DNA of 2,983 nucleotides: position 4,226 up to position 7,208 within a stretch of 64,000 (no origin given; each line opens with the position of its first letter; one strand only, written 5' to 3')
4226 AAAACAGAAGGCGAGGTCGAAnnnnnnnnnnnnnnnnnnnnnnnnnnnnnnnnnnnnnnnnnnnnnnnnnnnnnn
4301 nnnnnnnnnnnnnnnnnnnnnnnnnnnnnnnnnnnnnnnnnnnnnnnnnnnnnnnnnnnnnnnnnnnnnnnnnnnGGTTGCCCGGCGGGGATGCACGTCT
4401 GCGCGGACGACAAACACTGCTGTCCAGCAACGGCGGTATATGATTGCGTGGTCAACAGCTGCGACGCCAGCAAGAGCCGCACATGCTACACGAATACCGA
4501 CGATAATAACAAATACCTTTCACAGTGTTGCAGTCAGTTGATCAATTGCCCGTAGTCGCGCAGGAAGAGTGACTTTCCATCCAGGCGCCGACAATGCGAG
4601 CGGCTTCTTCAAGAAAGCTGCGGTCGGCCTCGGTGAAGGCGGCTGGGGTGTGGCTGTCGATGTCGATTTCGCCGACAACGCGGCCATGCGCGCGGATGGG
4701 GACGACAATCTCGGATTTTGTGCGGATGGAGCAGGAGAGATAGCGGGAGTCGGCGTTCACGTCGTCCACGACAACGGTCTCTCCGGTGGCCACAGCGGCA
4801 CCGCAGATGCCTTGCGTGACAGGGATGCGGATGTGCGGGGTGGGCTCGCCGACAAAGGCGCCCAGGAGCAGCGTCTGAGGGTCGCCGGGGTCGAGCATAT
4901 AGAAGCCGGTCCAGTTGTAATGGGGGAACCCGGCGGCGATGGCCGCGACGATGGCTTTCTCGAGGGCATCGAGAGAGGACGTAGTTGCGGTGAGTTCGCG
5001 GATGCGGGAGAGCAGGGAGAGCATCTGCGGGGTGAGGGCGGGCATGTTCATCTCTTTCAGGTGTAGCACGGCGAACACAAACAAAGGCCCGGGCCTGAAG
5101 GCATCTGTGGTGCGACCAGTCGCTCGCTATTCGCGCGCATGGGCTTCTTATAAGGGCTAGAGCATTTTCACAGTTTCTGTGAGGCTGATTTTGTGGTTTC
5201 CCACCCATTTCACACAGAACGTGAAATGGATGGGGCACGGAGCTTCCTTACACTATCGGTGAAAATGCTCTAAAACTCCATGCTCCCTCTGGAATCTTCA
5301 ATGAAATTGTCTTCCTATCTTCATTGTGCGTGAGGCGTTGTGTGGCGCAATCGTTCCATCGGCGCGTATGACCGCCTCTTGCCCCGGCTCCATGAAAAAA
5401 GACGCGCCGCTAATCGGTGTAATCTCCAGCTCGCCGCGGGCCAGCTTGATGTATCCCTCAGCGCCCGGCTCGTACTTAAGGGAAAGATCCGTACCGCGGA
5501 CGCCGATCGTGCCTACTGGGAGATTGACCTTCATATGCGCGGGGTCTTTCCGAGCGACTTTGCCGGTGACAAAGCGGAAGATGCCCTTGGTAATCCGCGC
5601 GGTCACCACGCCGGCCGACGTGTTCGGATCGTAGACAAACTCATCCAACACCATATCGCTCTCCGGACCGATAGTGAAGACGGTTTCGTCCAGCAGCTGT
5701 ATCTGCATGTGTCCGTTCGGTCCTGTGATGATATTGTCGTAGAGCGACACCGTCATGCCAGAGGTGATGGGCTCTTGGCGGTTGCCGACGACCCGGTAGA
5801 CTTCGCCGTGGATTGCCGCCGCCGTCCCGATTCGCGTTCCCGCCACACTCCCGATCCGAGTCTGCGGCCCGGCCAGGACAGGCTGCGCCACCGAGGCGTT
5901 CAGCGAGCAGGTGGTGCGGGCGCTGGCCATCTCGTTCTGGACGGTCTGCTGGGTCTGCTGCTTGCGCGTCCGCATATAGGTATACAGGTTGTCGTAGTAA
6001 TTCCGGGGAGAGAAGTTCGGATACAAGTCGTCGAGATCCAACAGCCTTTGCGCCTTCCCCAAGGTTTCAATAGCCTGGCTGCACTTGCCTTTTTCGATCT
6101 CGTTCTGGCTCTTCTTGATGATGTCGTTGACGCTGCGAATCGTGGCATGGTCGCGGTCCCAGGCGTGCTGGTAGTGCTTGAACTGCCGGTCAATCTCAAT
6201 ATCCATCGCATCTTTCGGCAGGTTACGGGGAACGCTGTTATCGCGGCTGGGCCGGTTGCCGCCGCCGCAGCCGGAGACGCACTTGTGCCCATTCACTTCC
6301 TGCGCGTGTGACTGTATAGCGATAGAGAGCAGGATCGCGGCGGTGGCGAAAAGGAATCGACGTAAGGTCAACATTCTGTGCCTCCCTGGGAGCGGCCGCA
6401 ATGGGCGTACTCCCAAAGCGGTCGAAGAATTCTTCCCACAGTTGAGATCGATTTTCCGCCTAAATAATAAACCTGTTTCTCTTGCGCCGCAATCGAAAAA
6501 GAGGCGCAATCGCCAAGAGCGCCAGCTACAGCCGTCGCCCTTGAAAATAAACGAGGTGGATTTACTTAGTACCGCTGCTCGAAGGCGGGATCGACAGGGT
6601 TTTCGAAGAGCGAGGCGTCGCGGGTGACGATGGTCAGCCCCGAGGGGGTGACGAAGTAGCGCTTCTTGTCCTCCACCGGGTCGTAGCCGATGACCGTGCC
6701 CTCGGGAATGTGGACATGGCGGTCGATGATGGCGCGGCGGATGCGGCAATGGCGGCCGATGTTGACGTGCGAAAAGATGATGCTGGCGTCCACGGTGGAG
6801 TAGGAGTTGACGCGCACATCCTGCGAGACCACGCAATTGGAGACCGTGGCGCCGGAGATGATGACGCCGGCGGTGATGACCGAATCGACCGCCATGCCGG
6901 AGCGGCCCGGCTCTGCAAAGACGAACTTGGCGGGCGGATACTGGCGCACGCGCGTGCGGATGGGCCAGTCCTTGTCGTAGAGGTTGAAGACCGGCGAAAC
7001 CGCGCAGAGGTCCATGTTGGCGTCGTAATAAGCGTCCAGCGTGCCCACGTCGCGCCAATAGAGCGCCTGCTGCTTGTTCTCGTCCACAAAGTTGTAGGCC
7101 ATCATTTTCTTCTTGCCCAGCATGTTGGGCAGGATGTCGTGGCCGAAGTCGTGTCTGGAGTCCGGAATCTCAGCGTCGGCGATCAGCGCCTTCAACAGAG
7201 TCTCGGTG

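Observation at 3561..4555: Dedicated DsbA plus a secreted 10-cysteine granulin-like mini-protein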

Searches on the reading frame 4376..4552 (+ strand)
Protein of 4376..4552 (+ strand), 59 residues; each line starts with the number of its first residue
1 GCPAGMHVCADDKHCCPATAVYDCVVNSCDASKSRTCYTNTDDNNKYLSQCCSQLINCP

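Call 25: find_homologous_proteins(query=A3, max_evalue=0.01)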
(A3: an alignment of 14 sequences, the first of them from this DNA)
Query A3 (14 sequences) (59 aa, profile of the alignment): 8 proteins with E <= 0.01 among 125 candidates.
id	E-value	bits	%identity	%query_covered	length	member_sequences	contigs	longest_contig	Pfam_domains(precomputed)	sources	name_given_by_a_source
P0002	1.6e-23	100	86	98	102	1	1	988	-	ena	-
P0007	9.2e-23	98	72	98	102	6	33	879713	-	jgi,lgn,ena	jgi:hypothetical protein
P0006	1.1e-22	98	71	98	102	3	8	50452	-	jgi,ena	jgi:hypothetical protein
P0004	1.2e-22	98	86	100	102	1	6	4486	-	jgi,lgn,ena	jgi:hypothetical protein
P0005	1.2e-21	94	78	100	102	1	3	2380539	-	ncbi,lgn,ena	-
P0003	1.2e-21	94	92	100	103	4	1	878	-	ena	-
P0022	5.9e-20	89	42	97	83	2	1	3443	-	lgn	-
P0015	2.1e-14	71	55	68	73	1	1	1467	-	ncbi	-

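Call 26: search_protein_families(library=pfam, alignment_id=A3, max_evalue=10)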
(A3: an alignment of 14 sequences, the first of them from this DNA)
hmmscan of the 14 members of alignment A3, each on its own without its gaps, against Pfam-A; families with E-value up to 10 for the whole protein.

A. member 1, seq(59 aa): 1 family
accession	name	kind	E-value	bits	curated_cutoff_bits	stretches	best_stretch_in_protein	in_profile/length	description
PF10915.13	DUF2709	-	0.3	10.8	23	1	2-35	90-122/237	Protein of unknown function (DUF2709)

B. families by the number of members that match (of 14 scanned): 4 families
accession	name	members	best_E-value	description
PF00396.23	Granulin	6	0.054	Granulin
PF10915.13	DUF2709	3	0.23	Protein of unknown function (DUF2709)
PF10109.15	Phage_TAC_7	1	0.32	Phage tail assembly chaperone proteins, E, or 41 or 14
PF06887.19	DUF1265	1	0.78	Protein of unknown function (DUF1265)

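Call 27: search_solved_structures(query=A3, max_evalue=10, show_alignments=3)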
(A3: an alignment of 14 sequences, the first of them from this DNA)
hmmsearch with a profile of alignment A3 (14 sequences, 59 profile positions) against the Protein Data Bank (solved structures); distinct sequences matched with E-value up to 10: 25.
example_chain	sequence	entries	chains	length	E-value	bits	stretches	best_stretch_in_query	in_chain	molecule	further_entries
9iyq_B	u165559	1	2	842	0.51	13.8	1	23-55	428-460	Glutamate receptor ionotropic, NMDA 2B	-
7eu8_B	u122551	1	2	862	0.53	13.8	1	23-55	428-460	Glutamate receptor ionotropic, NMDA 2B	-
9iyp_B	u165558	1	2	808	0.57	13.7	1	23-55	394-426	Glutamate receptor ionotropic, NMDA 2B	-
9ooq_B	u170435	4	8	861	0.64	13.5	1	23-55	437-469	Glutamate receptor ionotropic, NMDA 2B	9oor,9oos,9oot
9d37_B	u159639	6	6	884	0.67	13.5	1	23-55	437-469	Glutamate receptor ionotropic, NMDA 2B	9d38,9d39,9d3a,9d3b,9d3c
10en_B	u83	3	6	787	0.73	13.3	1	23-55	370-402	Glutamate receptor | Glutamate receptor ionotropic, NMDA 2B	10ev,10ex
8vuu_B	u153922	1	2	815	0.77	13.3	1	23-55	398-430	Glutamate receptor ionotropic, NMDA 2B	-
10ey_B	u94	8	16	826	0.8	13.2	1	23-55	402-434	Glutamate receptor ionotropic, NMDA 2B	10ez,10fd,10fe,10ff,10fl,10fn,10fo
6cna_B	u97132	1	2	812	1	12.8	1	23-55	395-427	Glutamate receptor ionotropic, NMDA 2B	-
9unr_D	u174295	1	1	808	1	12.8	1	23-55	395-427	Glutamate receptor ionotropic, NMDA 2B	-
9un2_B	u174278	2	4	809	1.1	12.8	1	23-55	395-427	Glutamate receptor ionotropic, NMDA 2B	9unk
9jnn_B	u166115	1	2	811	1.1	12.8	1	23-55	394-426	Glutamate receptor ionotropic, NMDA 2B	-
9unp_D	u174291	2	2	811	1.1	12.8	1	23-55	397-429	Glutamate receptor ionotropic, NMDA 2B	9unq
9un3_B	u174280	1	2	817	1.1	12.8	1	23-55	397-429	Glutamate receptor ionotropic, NMDA 2B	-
4pe5_B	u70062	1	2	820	1.1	12.8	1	23-55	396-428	Glutamate receptor ionotropic, NMDA 2B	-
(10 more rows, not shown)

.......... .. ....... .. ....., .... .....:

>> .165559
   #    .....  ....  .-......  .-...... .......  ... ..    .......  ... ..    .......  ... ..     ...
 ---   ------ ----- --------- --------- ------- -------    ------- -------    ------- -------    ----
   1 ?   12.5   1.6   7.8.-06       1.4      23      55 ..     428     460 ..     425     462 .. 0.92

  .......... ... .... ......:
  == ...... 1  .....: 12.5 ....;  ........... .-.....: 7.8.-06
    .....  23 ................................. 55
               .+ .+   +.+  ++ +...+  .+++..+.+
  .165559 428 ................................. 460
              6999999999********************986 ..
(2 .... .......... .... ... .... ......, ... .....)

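Call 29: find_encoding_contigs(protein=P0022, flank=6000, max_places=4)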
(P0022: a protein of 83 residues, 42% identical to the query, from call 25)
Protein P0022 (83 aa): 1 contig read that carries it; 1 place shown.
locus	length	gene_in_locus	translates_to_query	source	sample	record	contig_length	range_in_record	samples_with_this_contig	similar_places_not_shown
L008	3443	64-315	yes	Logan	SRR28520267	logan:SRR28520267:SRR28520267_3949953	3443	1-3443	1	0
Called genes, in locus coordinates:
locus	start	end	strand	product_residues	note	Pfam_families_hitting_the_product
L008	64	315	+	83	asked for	-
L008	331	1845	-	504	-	PF00224:PK, PF02887:PK_C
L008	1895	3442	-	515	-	?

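Call 50: predict_structure(alignment_id=A3)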
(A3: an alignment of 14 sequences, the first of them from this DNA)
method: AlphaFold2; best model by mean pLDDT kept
length: 59 residues; sequences in the alignment: 14
mean_pLDDT: 94.0   pTM: 0.73
mean pLDDT of the five models: 94.0, 93.7, 93.6, 93.6, 92.9
residues with pLDDT >= 90: 56; 70-90: 3; 50-70: 0; < 50: 0
segments of 3 or more residues with pLDDT < 50: none
pLDDT, mean of each block of 10 residues (from residue 1): 91 93 96 95 96 93
secondary structure, 60 per line:
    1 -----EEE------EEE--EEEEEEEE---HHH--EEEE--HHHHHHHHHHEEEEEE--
elements in order: E6-8 E15-17 E20-27 E36-39 H42-51 E52-57
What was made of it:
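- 4376..4555 (+): 10-Cys domain (residues 44-102) plus the stop codon. AlphaFold2 on the domain alignment gives pLDDT 94.0 and pTM 0.73, with five strands and one helix (call 50).
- On Granulin (PF00396): The AlphaFold model has a helix at domain residues 42-51 (call 50).
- AlphaFold2 gives pLDDT 94 for the domain (call 50). The model contains an alpha-helix (call 50).
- Tried and rejected: The domain-only alignment with distant homologues was needed (call 50).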

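Call 53: fold_search(model_id=the predicted structure, library=pdb)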
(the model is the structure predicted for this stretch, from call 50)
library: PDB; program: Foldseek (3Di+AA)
matches with E <= 10: 70; with E <= 0.001: 0
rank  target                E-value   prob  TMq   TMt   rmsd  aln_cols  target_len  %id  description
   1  7osf_H                8.9e-01  0.30  0.43  0.22   6.6        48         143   19  ABC Transporter complex NosDFYL, R-domain 1 (released 2022-06-22)
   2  7osj_H                8.9e-01  0.30  0.43  0.21   6.6        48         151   19  ABC Transporter complex NosDFYL, membrane anchor (released 2022-06-22)
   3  7osg_H                1.7e+00  0.20  0.43  0.22   6.6        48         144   19  ABC Transporter complex NosDFYL, consensus refinement (released 2022-06-22)
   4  2i1p_MODEL_1_A        2.9e+00  0.08  0.29  0.34   7.7        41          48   27  Solution structure of the twelfth cysteine-rich ligand-binding repeat in rat megalin (released 2007-02-13)
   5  7og7                  3.1e+00  0.11  0.39  0.21   6.8        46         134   20  Crystal structure of the copper chaperone NosL from Shewanella denitrificans (released 2021-07-07)
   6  1tot_MODEL_1_A        3.5e+00  0.07  0.31  0.33   8.3        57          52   16  ZZ Domain of CBP- a Novel Fold for a Protein Interaction Module (released 2005-01-18)
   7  8zi4_A                3.7e+00  0.15  0.34  0.04   6.6        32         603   34  Cryo-EM structure of wtEP-trypsinogen (released 2025-05-21)
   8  9i3v_B                3.7e+00  0.15  0.32  0.01   9.7        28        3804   21  Cryo-EM structure of the human LRP2 ectodomain (released 2026-02-04)
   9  8jxd_B                4.0e+00  0.16  0.31  0.12   1.7        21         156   28  Cryo-EM structure of rat megalin leg (released 2024-06-19)
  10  5gje_B                4.3e+00  0.13  0.31  0.03   9.1        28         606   32  Three-dimensional reconstruction of human LRP6 ectodomain complexed with Dkk1 (released 2017-01-18)
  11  3s2k_B                4.3e+00  0.13  0.31  0.03   9.1        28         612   32  Structural basis of Wnt signaling inhibition by Dickkopf binding to LRP5/6. (released 2011-11-02)
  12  8dvn_A                4.3e+00  0.12  0.31  0.03   9.1        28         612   32  Crystal structure of LRP6 E3E4 in complex with disulfide constrained peptide E3.10 (released 2023-03-29)
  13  1tnr_R                4.3e+00  0.05  0.28  0.14   7.1        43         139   19  CRYSTAL STRUCTURE OF THE SOLUBLE HUMAN 55 KD TNF RECEPTOR-HUMAN TNF-BETA COMPLEX: IMPLICATIONS FOR TNF RECEPTOR ACTIVA (released 1994-07-31)
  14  8zj4_A                4.5e+00  0.23  0.29  0.03   0.6        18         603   33  trypsinogen-EP-N619A (released 2025-05-21)
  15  1uzp                  4.5e+00  0.08  0.28  0.11   6.9        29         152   17  Integrin binding cbEGF22-TB4-cbEGF33 fragment of human fibrillin-1, Sm bound form cbEGF23 domain only. (released 2004-04-08)
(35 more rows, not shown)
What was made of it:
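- The best, though non-significant, fold hit is the Cu chaperone NosL (call 53).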

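Call 57: fold_search(model_id=the predicted structure, library=viral)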
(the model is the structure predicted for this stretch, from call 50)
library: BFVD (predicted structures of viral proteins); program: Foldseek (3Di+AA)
matches with E <= 10: 33; with E <= 0.001: 0
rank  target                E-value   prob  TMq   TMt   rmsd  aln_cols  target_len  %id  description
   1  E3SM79                1.0e+00  0.13  0.28  0.16   8.8        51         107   22  Uncharacterized protein [Prochlorococcus phage P-RSM4]
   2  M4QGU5                2.9e+00  0.20  0.28  0.11   3.7        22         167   41  DUF6321 domain-containing protein [Prochlorococcus phage MED4-213]
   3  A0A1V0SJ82            3.7e+00  0.03  0.23  0.10  11.1        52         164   17  Uncharacterized protein [Klosneuvirus KNV1]
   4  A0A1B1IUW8            4.3e+00  0.07  0.29  0.04   8.3        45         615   22  (no name in the UniProt tables at hand)
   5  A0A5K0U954            4.5e+00  0.03  0.25  0.09   8.8        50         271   16  Uncharacterized protein [Yasminevirus sp. GU-2018]
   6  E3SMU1                5.5e+00  0.06  0.27  0.08   8.6        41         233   24  DUF6321 domain-containing protein [Prochlorococcus phage P-HM1]
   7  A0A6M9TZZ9            5.5e+00  0.04  0.26  0.15   8.5        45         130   22  Uncharacterized protein [Drosophila-associated filamentous virus]
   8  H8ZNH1                6.7e+00  0.10  0.25  0.20   1.9        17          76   53  Uncharacterized protein [Synechococcus phage metaG-MbCM1]
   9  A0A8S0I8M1            6.7e+00  0.04  0.27  0.18   9.3        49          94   14  (no name in the UniProt tables at hand)
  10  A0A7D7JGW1            6.7e+00  0.03  0.26  0.07   9.4        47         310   23  (no name in the UniProt tables at hand)
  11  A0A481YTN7            6.7e+00  0.03  0.26  0.05   8.2        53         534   21  HNH endonuclease [Marseillevirus LCMAC103]
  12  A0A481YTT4            7.2e+00  0.08  0.40  0.15   3.4        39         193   20  Uncharacterized protein [Marseillevirus LCMAC102]
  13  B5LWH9                7.2e+00  0.03  0.30  0.13   8.1        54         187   17  Uncharacterized protein [Feldmannia species virus]
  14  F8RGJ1                7.7e+00  0.14  0.31  0.11   0.7        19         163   26  Glycoprotein G2 (Fragment) [Rift valley fever virus]
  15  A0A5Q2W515            7.7e+00  0.13  0.46  0.43   2.7        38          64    5  (no name in the UniProt tables at hand)
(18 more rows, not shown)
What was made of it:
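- Tried and rejected: Nothing significant against PDB or BFVD (calls 53, 57).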

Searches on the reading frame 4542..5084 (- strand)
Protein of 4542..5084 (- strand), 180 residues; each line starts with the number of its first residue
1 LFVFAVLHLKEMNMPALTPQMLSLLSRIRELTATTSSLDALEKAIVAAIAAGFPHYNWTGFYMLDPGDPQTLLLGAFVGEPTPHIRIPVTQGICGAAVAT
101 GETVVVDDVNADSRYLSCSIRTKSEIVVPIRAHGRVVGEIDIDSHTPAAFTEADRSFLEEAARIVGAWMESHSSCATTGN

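Call 3: search_protein_families(library=pfam, proteins=[window:4542-5084:-], max_evalue=1)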
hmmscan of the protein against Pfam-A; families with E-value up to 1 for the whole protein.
window:4542-5084:- (180 aa): 4 families
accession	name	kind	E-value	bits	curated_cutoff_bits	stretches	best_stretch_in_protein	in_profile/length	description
PF13185.12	GAF_2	-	6.5e-15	56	28.6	1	36-167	2-133/136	GAF domain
PF01590.32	GAF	-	7.1e-15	56.2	22.4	1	82-166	44-130/133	GAF domain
PF13492.12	GAF_3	-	1.6e-05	25.8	27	1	61-166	24-124/129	GAF domain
PF15714.11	SpoVT_C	-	0.078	13.5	27.5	1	120-170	77-128/128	Stage V sporulation protein T C-terminal, transcription factor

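Call 75: search_solved_structures(query=window:4542-5045:-, max_evalue=0.001)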
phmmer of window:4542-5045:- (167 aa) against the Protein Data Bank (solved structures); distinct sequences matched with E-value up to 0.001: 14.
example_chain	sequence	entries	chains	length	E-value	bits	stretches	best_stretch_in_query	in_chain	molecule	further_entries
4mmn_A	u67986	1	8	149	9.2e-25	90.6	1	40-152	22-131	Putative uncharacterized protein Ta0848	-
4mn7_A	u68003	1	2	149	2.3e-23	86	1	40-152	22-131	Putative uncharacterized protein Ta0848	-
3mmh_A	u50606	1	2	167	4e-22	82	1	33-157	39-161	Methionine-R-sulfoxide reductase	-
8dgd_A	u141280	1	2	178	7.8e-22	81.1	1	32-145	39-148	GAF domain-containing protein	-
3ksg_A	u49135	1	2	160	1.4e-20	77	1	31-152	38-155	Putative uncharacterized protein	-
1f5m_A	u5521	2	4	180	1.4e-20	77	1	42-153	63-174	GAF | UPF0067 GAF domain-containing protein YKL069W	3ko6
5hl6_A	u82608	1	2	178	2.1e-20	76.4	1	13-159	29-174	Putative GAF sensor protein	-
3ksf_A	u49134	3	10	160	2.6e-20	76.1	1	31-152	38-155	Putative uncharacterized protein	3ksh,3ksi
3rfb_A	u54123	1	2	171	4.8e-19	72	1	25-151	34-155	Putative uncharacterized protein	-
1vhm_A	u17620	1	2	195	1.6e-18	70.4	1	35-147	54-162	Protein yebR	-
3ci6_A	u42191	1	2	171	0.00015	24.9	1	7-159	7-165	Phosphoenolpyruvate-protein phosphotransferase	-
5w10_A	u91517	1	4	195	0.0004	23.5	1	5-149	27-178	cGMP-specific phosphodiesterase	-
2zmf_A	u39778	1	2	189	0.00058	23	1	65-143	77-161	cAMP and cAMP-inhibited cGMP 3',5'-cyclic phosphodiesterase 10A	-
3p01_A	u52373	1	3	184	0.00075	22.6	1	8-158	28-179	Two-component response regulator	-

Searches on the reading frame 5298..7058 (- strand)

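Call 3: search_protein_families(library=pfam, proteins=[window:5298-7058:-], max_evalue=1)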
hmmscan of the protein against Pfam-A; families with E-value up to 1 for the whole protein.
window:5298-7058:- (586 aa): 1 family
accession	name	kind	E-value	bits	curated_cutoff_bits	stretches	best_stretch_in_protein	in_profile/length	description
PF04773.18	FecR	-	1.9e-08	35.1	24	1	441-532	1-85/97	FecR protein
